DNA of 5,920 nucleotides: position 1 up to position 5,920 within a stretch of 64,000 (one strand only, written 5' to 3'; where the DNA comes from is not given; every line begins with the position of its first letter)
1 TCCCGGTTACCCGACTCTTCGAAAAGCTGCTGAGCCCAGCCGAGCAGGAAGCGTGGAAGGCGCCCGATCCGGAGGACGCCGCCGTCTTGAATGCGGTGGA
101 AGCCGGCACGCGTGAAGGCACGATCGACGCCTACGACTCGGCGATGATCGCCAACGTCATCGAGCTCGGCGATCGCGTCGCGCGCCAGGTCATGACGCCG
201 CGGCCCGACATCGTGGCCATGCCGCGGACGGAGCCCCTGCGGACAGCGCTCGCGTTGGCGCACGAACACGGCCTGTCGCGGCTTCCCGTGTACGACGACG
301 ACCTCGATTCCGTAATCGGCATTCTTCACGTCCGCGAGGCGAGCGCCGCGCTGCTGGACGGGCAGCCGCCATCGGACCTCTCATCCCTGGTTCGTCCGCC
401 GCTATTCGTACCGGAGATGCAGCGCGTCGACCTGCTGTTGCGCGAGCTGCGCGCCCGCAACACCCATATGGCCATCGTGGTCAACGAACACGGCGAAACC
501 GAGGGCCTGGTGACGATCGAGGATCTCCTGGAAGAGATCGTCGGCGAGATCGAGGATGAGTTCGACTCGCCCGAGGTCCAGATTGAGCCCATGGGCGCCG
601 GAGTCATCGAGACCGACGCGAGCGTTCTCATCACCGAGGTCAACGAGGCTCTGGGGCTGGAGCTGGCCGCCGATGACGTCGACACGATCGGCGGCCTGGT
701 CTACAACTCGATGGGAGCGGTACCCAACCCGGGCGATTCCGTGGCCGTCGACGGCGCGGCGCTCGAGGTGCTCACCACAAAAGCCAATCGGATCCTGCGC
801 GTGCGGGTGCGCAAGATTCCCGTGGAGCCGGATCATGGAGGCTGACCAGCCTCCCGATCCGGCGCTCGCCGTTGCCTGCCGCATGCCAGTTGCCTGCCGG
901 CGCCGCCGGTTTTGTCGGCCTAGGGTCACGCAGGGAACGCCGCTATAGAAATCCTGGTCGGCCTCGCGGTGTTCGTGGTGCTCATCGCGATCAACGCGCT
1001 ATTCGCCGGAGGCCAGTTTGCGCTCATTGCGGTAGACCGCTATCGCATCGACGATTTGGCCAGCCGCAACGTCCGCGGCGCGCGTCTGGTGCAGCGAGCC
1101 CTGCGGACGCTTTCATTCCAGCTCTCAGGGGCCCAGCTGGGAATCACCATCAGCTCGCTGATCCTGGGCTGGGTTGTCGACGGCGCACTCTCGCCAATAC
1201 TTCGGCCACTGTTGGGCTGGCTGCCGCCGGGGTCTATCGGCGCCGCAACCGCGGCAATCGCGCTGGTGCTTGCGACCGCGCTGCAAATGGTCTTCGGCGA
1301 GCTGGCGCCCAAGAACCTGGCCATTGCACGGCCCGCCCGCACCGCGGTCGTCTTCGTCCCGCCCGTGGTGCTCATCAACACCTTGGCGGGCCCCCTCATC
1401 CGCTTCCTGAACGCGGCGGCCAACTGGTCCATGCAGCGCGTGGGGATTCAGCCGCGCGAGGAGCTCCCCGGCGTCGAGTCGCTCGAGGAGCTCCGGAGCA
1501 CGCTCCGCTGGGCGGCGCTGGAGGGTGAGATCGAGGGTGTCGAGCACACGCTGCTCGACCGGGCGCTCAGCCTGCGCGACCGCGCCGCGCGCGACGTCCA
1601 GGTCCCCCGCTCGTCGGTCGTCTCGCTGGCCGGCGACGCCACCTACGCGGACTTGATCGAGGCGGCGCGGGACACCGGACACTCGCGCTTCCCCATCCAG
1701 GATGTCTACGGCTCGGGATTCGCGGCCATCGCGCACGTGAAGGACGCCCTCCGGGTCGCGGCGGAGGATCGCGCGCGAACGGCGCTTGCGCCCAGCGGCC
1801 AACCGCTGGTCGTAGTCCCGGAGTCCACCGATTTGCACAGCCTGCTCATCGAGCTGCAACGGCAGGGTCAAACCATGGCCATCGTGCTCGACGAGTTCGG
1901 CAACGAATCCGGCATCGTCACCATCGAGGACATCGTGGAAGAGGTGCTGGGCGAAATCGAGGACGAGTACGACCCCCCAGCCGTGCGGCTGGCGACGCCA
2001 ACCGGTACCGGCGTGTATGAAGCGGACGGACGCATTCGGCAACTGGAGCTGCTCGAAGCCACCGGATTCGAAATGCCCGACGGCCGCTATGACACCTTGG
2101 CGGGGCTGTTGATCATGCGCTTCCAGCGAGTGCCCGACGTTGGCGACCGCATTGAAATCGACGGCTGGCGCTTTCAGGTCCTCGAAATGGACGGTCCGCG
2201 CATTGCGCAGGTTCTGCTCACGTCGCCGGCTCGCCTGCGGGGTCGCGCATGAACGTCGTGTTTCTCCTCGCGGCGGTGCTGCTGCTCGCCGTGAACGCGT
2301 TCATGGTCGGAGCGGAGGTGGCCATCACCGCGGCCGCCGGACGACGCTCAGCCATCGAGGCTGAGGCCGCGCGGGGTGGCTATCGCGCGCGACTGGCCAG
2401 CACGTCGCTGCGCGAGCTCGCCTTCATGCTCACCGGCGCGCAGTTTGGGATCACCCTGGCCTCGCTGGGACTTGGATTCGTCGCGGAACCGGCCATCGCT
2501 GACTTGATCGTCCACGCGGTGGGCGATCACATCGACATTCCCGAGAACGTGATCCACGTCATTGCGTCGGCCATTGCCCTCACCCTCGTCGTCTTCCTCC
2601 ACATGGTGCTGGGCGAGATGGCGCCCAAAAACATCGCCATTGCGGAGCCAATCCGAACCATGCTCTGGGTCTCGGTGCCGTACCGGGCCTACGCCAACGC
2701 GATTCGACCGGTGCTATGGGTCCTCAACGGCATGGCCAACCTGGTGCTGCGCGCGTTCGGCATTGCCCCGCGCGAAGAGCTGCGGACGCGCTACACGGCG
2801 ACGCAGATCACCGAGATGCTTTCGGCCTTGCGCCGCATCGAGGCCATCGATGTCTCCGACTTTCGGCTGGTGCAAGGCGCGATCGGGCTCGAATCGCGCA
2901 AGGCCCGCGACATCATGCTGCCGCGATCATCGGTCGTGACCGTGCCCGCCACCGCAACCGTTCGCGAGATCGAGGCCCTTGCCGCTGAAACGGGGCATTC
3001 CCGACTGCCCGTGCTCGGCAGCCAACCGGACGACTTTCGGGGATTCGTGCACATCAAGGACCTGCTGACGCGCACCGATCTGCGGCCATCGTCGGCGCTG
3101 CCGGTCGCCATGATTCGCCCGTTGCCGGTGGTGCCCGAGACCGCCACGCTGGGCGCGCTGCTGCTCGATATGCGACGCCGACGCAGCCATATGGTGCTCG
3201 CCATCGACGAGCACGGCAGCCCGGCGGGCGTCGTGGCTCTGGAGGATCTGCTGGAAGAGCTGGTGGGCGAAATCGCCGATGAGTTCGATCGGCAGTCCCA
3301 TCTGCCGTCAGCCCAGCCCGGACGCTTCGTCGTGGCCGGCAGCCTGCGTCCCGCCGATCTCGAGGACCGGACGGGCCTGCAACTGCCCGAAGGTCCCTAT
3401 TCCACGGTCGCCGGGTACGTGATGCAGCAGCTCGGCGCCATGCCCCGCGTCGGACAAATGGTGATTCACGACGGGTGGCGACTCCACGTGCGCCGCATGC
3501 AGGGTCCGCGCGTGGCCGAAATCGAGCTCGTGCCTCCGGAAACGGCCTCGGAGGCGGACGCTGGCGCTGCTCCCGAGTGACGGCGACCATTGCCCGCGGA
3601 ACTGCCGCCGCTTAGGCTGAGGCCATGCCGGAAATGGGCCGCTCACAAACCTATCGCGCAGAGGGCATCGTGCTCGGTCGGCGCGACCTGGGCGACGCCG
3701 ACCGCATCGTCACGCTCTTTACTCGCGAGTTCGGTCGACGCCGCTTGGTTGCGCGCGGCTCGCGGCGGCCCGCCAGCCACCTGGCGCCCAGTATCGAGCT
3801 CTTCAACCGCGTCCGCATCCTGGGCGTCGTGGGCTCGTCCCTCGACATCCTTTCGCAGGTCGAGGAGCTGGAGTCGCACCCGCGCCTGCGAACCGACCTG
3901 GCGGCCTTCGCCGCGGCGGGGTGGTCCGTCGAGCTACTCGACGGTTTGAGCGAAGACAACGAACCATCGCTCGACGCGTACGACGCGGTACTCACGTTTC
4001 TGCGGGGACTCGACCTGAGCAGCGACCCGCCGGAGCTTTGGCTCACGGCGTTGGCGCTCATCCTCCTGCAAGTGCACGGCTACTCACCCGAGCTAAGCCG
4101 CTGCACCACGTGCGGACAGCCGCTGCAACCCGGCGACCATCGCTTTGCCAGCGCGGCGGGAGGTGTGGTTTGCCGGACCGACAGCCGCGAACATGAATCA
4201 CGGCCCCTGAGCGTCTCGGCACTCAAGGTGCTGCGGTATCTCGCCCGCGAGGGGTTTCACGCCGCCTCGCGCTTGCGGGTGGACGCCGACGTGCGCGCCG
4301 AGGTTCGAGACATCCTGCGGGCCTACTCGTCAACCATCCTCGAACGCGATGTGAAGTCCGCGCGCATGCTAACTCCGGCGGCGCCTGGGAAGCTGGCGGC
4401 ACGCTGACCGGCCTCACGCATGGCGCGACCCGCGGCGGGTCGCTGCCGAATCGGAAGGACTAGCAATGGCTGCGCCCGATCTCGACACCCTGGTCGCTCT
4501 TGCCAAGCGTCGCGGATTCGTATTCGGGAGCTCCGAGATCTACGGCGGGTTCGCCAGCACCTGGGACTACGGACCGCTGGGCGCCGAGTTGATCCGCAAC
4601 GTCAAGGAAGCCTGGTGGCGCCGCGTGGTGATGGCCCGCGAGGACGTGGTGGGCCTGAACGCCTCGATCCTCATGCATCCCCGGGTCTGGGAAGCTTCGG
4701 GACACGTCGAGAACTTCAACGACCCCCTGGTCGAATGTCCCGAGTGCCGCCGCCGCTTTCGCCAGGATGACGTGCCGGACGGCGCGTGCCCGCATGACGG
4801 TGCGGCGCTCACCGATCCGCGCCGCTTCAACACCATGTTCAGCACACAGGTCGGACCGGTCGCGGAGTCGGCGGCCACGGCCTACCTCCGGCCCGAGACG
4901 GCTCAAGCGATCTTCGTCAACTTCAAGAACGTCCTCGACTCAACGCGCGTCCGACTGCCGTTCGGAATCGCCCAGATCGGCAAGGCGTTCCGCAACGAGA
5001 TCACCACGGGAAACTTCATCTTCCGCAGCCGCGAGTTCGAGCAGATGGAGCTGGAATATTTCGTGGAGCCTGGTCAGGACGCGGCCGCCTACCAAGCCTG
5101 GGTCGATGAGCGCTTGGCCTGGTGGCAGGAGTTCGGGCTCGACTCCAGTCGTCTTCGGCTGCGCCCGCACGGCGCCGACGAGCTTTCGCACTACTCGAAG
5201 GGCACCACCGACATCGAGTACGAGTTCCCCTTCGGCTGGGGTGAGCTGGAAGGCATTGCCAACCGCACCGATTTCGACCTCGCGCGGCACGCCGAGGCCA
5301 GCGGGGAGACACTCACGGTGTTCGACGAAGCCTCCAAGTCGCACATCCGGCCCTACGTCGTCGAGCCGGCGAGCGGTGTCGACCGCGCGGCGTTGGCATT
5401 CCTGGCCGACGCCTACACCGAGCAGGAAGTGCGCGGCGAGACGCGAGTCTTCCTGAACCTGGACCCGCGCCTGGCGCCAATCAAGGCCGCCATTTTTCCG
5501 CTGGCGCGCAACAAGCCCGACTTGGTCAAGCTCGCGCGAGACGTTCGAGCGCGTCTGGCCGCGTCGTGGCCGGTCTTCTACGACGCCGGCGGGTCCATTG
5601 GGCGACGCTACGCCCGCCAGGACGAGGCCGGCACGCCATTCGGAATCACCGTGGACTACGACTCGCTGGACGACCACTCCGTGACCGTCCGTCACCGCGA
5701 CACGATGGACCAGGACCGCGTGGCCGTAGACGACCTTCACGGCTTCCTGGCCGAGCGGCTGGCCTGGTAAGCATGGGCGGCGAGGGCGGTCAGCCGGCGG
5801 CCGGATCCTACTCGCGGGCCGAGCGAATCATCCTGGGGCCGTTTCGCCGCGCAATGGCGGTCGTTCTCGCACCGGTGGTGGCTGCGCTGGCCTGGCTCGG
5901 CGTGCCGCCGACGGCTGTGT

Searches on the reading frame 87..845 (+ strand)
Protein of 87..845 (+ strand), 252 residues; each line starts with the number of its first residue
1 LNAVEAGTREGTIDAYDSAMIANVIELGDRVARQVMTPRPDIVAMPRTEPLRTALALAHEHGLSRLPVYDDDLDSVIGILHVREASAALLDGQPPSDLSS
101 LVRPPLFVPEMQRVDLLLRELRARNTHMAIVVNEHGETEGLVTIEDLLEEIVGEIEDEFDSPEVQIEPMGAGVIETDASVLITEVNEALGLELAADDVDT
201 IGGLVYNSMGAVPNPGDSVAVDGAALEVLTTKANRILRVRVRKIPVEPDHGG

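Call 63: search_protein_families(library=pfam, proteins=[window:87-845:+], max_evalue=0.001)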
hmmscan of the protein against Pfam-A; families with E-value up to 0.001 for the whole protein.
window:87-845:+ (252 aa): 2 families
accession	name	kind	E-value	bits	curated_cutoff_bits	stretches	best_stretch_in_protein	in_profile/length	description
PF03471.22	CorC_HlyC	-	2.3e-18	66.4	27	1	172-243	6-79/81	Transporter associated domain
PF00571.33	CBS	-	4.7e-15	56.1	24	2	33-89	2-55/57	CBS domain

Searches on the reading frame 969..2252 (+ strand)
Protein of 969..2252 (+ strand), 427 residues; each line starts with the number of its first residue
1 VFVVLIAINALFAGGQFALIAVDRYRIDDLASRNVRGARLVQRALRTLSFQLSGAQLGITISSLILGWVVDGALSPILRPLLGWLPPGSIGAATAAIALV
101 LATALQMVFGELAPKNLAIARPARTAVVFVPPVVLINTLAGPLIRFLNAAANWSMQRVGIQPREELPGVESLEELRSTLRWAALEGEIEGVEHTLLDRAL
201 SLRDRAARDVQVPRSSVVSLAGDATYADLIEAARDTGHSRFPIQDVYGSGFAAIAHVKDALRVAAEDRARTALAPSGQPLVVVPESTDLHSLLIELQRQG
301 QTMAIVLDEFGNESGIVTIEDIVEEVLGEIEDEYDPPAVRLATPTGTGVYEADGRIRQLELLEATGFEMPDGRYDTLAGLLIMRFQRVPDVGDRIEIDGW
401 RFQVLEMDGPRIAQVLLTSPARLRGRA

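Call 9: search_protein_families(library=pfam, proteins=[window:969-2252:+], max_evalue=0.001)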
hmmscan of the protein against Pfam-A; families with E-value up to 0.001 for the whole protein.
window:969-2252:+ (427 aa): 3 families
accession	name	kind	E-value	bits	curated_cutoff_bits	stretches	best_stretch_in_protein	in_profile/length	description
PF01595.25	CNNM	-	1.6e-36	126.1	28.4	1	2-189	3-178/181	Cyclin M transmembrane N-terminal domain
PF03471.22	CorC_HlyC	-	1.3e-20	73.6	27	1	346-418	4-78/81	Transporter associated domain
PF00571.33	CBS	-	7.3e-08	33.1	24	1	279-327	8-56/57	CBS domain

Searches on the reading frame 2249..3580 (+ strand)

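Call 9: search_protein_families(library=pfam, proteins=[window:2249-3580:+], max_evalue=0.001)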
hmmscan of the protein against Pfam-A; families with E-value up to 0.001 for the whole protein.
window:2249-3580:+ (443 aa): 3 families
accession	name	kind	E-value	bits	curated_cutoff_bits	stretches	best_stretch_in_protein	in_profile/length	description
PF01595.25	CNNM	-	3.1e-33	115.4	28.4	1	8-200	2-177/181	Cyclin M transmembrane N-terminal domain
PF03471.22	CorC_HlyC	-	2.5e-18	66.3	27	1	356-429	4-79/81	Transporter associated domain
PF00571.33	CBS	-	7.4e-17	61.9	24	2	220-274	2-53/57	CBS domain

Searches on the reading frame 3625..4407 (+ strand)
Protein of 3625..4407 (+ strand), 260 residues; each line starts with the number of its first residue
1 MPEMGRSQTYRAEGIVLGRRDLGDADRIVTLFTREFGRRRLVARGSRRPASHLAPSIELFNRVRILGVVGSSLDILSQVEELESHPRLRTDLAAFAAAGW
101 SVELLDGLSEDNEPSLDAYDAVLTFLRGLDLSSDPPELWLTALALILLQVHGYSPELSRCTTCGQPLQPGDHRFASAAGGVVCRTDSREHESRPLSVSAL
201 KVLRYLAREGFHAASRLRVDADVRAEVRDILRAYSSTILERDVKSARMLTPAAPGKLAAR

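Call 9: search_protein_families(library=pfam, proteins=[window:3625-4407:+], max_evalue=0.001)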
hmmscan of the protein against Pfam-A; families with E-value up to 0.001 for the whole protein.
window:3625-4407:+ (260 aa): 2 families
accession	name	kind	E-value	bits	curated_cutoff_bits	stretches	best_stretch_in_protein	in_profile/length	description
PF02565.21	RecO_C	-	3e-26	92.5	22.1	1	89-245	1-155/157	Recombination protein O C terminal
PF11967.14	RecO_N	-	2.9e-20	72.5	27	1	9-83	3-78/80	Recombination protein O N terminal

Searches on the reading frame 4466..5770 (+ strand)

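Call 9: search_protein_families(library=pfam, proteins=[window:4466-5770:+], max_evalue=0.001)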
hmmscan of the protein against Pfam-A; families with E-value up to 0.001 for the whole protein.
window:4466-5770:+ (434 aa): 2 families
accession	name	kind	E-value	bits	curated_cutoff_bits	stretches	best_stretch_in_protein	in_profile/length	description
PF03129.25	HGTP_anticodon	-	6.3e-18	65.2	21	1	340-430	1-93/94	Anticodon binding domain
PF00587.30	tRNA-synt_2b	-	1.2e-11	45.4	29.3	1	138-312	10-175/179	tRNA synthetase class II core domain (G, H, P, S and T)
